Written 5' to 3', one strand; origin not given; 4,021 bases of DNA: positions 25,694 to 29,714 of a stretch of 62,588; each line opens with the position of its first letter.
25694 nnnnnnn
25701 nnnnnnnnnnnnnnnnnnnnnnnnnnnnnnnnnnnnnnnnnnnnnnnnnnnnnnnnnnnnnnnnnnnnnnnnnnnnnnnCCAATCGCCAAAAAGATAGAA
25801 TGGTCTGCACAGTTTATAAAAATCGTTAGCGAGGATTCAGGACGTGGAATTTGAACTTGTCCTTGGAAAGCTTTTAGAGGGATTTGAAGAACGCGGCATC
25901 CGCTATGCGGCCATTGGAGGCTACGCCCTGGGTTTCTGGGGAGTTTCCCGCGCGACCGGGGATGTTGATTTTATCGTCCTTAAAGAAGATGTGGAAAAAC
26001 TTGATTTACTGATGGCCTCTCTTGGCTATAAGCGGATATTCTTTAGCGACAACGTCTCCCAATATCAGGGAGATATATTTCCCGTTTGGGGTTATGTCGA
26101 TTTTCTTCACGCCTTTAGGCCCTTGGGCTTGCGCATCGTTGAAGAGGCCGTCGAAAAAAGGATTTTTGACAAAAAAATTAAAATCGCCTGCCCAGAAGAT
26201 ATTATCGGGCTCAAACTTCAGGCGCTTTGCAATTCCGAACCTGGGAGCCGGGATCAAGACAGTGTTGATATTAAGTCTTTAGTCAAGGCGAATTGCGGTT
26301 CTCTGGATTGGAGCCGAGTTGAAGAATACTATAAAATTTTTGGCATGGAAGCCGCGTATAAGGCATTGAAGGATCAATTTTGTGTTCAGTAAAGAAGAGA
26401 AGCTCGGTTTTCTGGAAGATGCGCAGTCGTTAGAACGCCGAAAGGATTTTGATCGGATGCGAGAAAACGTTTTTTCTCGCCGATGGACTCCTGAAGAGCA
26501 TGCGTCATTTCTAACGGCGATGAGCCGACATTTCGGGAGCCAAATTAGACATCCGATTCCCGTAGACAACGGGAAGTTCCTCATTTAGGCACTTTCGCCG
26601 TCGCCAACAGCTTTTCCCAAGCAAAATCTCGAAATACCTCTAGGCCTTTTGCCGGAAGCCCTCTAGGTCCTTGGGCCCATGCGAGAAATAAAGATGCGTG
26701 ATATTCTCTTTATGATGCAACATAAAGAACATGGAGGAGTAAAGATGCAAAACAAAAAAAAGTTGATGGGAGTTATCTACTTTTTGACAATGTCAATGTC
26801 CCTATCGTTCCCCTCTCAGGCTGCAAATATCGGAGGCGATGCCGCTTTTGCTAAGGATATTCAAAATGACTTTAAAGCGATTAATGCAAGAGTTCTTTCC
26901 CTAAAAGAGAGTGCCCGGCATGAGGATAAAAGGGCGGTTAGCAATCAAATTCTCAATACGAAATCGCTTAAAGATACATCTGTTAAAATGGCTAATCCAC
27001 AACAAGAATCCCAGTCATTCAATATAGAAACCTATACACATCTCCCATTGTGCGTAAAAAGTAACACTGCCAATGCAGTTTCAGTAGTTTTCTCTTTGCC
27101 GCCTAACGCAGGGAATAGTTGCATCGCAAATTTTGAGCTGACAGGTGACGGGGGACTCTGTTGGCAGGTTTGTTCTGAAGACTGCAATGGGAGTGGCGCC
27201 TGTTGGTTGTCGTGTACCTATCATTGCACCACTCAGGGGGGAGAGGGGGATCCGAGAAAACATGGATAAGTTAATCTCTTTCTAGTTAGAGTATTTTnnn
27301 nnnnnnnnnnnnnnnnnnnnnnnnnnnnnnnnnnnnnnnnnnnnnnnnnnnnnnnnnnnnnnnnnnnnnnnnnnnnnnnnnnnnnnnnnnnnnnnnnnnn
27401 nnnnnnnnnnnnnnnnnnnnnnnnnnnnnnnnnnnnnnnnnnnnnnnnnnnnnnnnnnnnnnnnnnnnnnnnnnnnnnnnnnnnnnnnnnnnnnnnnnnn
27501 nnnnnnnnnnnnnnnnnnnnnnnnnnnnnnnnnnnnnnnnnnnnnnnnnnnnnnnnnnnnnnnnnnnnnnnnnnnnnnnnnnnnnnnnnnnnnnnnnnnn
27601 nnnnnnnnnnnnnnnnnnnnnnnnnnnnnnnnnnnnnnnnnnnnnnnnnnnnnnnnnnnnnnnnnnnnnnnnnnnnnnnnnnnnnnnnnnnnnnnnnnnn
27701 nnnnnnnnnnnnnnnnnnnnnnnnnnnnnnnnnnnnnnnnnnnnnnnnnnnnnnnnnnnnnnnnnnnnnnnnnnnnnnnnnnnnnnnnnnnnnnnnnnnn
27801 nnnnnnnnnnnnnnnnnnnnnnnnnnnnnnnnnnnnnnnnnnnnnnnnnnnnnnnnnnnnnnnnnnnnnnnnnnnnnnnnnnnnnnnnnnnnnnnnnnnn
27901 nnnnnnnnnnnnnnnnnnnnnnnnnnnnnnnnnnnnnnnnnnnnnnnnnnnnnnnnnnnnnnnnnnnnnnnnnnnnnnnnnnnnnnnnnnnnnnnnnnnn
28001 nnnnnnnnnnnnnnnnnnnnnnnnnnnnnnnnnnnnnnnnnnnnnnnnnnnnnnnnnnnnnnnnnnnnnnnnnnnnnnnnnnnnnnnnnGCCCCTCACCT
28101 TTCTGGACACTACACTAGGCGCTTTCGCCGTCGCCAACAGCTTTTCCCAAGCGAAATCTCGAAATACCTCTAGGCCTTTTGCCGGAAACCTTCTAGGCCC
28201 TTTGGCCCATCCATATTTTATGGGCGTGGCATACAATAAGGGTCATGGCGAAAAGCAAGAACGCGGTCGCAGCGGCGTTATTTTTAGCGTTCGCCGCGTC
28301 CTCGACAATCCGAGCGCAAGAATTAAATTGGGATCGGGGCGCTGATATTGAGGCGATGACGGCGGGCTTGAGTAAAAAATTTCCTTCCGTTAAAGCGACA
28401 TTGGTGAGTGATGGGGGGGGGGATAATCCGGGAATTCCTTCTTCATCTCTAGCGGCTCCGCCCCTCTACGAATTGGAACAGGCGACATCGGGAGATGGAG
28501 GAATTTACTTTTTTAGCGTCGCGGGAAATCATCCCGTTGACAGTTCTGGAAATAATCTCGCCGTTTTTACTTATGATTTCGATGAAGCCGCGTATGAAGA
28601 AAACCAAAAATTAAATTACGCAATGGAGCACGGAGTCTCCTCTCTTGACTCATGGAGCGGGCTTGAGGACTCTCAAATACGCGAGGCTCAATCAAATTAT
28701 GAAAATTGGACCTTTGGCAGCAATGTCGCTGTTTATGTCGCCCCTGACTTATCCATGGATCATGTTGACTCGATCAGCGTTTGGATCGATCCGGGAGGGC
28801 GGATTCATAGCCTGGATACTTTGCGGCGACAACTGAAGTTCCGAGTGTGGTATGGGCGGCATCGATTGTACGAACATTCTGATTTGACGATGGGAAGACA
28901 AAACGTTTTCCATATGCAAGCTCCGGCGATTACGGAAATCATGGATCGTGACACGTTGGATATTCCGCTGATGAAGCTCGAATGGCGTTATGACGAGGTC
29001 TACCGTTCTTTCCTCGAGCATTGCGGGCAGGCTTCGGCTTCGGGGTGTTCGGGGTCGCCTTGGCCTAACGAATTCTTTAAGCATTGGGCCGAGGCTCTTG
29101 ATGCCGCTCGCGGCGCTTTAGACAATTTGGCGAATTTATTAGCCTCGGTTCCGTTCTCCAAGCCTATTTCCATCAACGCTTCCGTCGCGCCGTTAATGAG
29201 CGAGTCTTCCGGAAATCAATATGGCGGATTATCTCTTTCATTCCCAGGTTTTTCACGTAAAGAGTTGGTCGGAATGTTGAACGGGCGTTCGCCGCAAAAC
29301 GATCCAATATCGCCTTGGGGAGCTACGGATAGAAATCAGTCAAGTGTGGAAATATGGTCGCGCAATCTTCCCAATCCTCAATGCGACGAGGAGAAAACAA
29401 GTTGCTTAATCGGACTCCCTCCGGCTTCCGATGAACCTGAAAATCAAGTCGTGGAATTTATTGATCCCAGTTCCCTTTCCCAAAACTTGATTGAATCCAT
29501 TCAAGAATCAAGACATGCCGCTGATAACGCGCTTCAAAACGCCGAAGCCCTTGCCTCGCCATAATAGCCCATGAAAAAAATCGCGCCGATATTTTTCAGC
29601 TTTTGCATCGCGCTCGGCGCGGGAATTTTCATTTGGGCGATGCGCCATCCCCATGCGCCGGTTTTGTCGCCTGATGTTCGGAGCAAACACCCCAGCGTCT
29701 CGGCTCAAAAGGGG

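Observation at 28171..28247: Precisely phased TAGG direct-repeat element upstream of five exported-protein genes, four of them apparently leaderless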

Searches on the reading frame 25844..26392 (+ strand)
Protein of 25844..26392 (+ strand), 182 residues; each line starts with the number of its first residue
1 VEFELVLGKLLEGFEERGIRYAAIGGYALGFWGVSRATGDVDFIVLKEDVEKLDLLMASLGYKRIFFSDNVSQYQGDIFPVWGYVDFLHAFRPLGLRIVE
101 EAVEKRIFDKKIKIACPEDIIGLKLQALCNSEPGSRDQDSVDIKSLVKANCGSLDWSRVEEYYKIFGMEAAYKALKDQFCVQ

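Call 42: search_protein_families(library=pfam, proteins=[window:25844-26392:+], max_evalue=0.1)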
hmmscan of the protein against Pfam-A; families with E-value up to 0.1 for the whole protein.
window:25844-26392:+ (182 aa): 4 families
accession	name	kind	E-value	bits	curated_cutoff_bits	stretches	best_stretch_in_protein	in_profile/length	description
PF14907.12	NTP_transf_5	-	1.1e-06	28.9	31.2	1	7-169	60-234/249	Uncharacterised nucleotidyltransferase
PF08843.17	AbiEii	-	0.00069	20.1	22.5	0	101-163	118-186/238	Nucleotidyl transferase AbiEii toxin, Type IV TA system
PF09970.15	DUF2204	-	0.00069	19.7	20.3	0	97-168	102-169/181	Nucleotidyl transferase of unknown function (DUF2204)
PF08881.15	CVNH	-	0.037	15.2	24.5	1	124-164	17-50/102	CVNH domain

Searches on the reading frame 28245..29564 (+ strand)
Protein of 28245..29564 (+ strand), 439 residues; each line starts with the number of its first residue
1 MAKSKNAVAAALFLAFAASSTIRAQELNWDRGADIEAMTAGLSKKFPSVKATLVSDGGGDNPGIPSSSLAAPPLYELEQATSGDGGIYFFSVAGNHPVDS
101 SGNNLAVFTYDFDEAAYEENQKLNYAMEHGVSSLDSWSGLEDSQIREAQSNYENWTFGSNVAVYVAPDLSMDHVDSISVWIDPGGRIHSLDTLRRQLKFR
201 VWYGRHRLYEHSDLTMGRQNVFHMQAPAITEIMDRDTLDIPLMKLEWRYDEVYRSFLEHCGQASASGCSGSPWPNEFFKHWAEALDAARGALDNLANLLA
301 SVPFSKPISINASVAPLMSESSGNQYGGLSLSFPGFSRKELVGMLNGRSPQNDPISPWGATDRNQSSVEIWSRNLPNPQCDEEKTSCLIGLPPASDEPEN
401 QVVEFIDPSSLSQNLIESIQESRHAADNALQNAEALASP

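Call 15: search_protein_families(library=pfam, proteins=[window:28245-29564:+], max_evalue=0.01)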
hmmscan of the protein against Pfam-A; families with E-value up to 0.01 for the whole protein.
window:28245-29564:+ (439 aa): 0 families

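Call 23: find_encoding_contigs(protein=window:28245-29564:+, flank=10000, max_places=10)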
Protein window:28245-29564:+ (439 aa): 13 contigs read that carry it; 7 places shown.
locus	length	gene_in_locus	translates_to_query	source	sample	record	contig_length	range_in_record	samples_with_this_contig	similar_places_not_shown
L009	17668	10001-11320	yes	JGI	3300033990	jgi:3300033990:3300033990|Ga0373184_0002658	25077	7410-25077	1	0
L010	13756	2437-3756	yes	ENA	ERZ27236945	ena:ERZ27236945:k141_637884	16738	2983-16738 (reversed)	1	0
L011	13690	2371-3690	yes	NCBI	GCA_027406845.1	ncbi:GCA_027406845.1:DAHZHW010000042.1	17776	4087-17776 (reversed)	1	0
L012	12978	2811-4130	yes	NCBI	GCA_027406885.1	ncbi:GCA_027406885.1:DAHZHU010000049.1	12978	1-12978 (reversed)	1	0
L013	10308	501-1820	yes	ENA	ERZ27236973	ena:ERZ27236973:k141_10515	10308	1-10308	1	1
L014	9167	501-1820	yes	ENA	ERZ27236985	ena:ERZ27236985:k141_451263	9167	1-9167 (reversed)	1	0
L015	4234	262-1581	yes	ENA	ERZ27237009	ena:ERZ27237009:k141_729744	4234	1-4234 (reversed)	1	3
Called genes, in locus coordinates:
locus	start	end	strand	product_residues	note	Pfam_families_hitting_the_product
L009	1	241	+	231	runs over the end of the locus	PF13442:Cytochrome_CBB3, PF00034:Cytochrom_C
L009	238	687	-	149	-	PF09990:DUF2231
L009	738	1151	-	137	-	-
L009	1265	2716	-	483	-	PF04734:Ceramidase_alk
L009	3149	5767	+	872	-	PF13620:CarboxypepD_reg, PF13715:CarbopepD_reg_2 (weak), PF14686:fn3_3 (faint), PF22904:NOMO1-like_2nd (faint)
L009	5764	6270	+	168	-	PF07963:N_methyl (weak)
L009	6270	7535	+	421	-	-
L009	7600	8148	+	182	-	PF14907:NTP_transf_5 (faint)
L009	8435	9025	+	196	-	-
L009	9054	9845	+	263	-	PF02517:Rce1-like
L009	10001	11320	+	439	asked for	-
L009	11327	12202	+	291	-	-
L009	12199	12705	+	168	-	-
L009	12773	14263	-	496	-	-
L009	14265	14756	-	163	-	PF07963:N_methyl (weak)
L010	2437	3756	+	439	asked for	-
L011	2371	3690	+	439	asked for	-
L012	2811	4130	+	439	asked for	-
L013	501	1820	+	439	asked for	-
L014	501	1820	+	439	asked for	-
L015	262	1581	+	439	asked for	-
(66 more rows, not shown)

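Call 24: find_homologous_proteins(query=window:28245-29564:+)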
Query window:28245-29564:+ (439 aa): 2 proteins with E <= 0.001 among 8000 candidates.
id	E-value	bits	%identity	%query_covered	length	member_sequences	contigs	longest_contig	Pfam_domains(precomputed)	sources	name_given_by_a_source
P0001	3.9e-296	1000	100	100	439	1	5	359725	-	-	-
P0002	1.0e-182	626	65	99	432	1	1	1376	-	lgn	-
